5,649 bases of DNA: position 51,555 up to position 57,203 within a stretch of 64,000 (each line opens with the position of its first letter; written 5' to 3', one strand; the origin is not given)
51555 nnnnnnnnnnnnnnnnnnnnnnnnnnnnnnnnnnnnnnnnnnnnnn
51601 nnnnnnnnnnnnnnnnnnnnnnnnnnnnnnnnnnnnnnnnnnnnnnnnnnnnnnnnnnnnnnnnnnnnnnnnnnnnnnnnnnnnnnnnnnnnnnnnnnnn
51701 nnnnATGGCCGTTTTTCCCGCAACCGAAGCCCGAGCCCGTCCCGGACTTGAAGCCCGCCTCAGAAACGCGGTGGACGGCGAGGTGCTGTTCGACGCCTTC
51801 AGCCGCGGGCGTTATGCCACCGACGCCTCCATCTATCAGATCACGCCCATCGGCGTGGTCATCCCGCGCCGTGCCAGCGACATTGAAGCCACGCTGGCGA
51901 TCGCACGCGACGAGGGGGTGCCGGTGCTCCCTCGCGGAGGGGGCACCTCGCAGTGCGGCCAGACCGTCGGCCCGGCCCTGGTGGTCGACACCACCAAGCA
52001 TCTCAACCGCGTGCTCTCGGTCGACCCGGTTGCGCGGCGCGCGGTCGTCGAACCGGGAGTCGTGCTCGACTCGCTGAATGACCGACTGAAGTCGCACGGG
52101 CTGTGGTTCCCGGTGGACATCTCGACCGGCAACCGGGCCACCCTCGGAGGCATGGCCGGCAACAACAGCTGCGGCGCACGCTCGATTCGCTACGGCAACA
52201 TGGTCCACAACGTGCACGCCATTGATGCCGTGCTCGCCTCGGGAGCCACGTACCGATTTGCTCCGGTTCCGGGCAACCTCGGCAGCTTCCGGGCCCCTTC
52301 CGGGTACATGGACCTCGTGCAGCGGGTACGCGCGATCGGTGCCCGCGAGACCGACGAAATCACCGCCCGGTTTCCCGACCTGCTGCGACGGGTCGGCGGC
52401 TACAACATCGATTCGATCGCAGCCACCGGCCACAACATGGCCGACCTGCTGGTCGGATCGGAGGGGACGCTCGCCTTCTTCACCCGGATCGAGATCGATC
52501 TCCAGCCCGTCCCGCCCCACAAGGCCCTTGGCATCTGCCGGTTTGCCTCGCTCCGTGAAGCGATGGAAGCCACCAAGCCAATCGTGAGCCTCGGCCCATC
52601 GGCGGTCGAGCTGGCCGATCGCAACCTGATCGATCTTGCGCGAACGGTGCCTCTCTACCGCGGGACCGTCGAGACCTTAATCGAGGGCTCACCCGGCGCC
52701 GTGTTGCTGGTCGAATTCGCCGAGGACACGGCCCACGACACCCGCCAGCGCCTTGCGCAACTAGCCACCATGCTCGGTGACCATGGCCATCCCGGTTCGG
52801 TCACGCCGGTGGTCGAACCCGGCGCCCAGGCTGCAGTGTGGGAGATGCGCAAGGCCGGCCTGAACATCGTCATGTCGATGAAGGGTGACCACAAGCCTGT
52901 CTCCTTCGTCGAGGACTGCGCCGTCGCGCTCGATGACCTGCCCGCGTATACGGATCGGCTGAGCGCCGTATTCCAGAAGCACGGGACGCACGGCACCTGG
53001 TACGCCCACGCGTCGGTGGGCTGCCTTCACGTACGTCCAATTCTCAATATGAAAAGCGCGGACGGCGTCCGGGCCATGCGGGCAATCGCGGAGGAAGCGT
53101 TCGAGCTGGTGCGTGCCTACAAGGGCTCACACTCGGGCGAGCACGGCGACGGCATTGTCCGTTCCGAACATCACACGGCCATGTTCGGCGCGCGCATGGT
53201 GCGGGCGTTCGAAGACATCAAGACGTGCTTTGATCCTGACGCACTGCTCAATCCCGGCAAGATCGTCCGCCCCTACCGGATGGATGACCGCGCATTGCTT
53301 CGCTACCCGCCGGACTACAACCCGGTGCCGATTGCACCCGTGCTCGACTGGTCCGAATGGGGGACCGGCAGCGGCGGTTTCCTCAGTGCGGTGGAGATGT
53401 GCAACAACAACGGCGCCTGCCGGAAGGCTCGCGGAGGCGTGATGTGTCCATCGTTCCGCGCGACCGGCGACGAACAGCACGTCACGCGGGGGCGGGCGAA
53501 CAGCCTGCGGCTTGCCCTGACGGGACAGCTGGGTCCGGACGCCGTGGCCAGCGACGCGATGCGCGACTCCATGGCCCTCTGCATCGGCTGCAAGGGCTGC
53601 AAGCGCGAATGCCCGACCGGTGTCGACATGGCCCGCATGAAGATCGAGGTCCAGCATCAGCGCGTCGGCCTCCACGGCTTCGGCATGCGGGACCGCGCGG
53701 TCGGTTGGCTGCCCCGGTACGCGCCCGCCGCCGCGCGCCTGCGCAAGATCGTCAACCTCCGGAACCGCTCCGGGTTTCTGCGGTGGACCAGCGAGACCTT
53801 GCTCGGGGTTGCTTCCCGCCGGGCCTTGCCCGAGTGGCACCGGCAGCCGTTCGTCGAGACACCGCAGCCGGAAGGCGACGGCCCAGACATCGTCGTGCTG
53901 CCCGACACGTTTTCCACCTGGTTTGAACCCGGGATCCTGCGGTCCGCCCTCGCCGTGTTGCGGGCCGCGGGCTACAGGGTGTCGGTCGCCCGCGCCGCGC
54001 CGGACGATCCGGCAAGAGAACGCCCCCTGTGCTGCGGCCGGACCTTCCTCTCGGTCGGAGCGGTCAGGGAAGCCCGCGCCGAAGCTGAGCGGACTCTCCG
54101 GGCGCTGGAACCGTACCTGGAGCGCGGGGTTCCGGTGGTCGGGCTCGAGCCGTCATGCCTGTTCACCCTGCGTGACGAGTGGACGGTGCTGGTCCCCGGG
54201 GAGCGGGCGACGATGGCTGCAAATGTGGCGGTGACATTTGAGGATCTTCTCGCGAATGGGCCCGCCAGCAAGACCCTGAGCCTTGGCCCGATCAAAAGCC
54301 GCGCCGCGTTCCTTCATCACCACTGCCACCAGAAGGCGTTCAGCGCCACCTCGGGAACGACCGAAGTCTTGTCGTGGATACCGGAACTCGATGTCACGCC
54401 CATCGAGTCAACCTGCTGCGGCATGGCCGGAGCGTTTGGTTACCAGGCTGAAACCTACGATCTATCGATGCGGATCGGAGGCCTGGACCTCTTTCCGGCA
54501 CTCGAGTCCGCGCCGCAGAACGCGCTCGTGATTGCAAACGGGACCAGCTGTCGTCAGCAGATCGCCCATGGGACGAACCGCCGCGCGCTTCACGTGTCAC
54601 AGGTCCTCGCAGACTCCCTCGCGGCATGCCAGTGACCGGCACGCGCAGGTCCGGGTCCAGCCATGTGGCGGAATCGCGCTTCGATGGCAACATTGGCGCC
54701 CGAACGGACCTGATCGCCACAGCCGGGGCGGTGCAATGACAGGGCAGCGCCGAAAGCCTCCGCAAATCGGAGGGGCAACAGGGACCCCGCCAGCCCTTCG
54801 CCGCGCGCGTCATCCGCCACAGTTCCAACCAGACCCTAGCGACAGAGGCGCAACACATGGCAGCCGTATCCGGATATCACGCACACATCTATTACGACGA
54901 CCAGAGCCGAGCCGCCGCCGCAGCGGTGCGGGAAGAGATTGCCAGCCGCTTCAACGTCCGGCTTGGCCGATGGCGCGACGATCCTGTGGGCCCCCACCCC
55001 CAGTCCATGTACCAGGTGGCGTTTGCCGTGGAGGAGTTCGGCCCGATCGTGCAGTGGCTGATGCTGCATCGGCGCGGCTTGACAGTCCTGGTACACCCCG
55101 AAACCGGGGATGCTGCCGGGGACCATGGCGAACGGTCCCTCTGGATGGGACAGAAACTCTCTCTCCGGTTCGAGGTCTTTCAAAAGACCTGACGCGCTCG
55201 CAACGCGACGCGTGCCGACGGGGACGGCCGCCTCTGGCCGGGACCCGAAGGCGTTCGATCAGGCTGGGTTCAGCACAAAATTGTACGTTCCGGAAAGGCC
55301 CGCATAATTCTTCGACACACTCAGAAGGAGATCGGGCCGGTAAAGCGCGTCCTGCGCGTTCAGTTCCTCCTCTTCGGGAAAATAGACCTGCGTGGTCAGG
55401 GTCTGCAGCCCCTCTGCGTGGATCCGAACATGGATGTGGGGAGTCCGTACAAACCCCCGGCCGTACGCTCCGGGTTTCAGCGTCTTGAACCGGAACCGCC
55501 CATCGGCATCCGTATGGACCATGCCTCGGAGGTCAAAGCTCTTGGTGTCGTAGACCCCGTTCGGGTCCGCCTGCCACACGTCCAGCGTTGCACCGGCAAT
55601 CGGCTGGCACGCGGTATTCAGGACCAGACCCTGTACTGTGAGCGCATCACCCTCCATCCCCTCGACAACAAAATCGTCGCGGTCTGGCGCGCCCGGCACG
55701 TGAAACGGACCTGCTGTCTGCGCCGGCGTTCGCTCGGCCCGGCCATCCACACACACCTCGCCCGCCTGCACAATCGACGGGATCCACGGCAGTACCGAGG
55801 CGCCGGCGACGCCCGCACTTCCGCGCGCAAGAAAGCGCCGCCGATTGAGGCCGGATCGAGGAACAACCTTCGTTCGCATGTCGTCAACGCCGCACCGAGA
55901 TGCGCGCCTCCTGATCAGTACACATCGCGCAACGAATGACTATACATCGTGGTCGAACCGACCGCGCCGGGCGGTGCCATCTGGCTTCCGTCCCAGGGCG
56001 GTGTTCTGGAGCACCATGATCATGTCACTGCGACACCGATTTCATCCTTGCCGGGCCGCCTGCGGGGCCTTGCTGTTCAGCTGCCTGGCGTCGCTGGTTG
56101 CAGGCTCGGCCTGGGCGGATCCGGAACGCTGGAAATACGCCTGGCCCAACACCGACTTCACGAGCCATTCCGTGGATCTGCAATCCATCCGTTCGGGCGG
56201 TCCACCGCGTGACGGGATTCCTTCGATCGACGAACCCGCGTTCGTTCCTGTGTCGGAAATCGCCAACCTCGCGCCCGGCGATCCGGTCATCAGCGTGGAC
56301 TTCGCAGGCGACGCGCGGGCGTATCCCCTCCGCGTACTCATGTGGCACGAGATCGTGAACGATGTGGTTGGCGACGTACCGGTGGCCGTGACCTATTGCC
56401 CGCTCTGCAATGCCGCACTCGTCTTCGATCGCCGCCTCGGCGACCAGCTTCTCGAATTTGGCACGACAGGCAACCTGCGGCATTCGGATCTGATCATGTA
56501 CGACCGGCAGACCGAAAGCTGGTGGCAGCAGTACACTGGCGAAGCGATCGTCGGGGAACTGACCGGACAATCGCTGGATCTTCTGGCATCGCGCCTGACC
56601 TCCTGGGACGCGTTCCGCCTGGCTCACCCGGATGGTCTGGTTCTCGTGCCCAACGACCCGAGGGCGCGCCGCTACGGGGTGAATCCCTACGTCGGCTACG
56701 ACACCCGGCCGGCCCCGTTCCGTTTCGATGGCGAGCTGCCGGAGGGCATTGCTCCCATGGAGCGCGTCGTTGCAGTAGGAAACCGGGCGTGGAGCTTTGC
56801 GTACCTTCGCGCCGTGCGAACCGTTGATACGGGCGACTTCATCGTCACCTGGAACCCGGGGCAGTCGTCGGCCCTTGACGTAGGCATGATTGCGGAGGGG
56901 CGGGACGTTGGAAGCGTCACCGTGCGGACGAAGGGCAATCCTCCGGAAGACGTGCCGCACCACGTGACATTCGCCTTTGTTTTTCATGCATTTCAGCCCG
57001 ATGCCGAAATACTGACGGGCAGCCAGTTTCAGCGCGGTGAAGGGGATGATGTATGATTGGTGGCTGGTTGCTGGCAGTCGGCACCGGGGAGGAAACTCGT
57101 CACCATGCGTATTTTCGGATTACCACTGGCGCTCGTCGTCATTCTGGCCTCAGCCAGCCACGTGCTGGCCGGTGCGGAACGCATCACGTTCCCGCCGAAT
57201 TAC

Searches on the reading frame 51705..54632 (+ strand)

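Call 16: search_protein_families(library=pfam, proteins=[window:51705-54632:+], max_evalue=0.0001)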
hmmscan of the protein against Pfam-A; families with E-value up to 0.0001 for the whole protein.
window:51705-54632:+ (976 aa): 4 families
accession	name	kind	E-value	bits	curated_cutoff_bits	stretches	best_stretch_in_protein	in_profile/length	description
PF02913.24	FAD-oxidase_C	-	2.9e-45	155.3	21.2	1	270-520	2-248/248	FAD linked oxidases, C-terminal domain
PF01565.28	FAD_binding_4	-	1.1e-37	129.2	26.4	1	48-184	1-137/139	FAD binding domain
PF13183.11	Fer4_8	-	3.1e-09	37.7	27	1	563-640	2-68/68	4Fe-4S dicluster domain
PF13534.11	Fer4_17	-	1.6e-07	32.2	22.2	1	566-641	2-61/61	4Fe-4S dicluster domain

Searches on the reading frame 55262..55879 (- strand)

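Call 96: search_protein_families(library=pfam, proteins=[window:55262-55879:-], max_evalue=0.0001)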
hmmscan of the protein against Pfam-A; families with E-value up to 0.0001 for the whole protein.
window:55262-55879:- (206 aa): 2 families
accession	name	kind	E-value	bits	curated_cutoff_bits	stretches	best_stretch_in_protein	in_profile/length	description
PF00775.27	Dioxygenase_C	-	3.5e-22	79.2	27.3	1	57-188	3-161/182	Dioxygenase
PF13620.12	CarboxypepD_reg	-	1.2e-06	29.2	32.3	1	81-139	1-50/82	Carboxypeptidase regulatory-like domain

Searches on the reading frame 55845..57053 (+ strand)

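Call 16: search_protein_families(library=pfam, proteins=[window:55845-57053:+], max_evalue=0.0001)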
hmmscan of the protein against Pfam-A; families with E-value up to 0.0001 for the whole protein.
window:55845-57053:+ (403 aa): 1 family
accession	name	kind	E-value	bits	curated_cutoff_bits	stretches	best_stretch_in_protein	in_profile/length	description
PF11376.13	DUF3179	-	5.5e-82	275.9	27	1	122-386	1-291/292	Protein of unknown function (DUF3179)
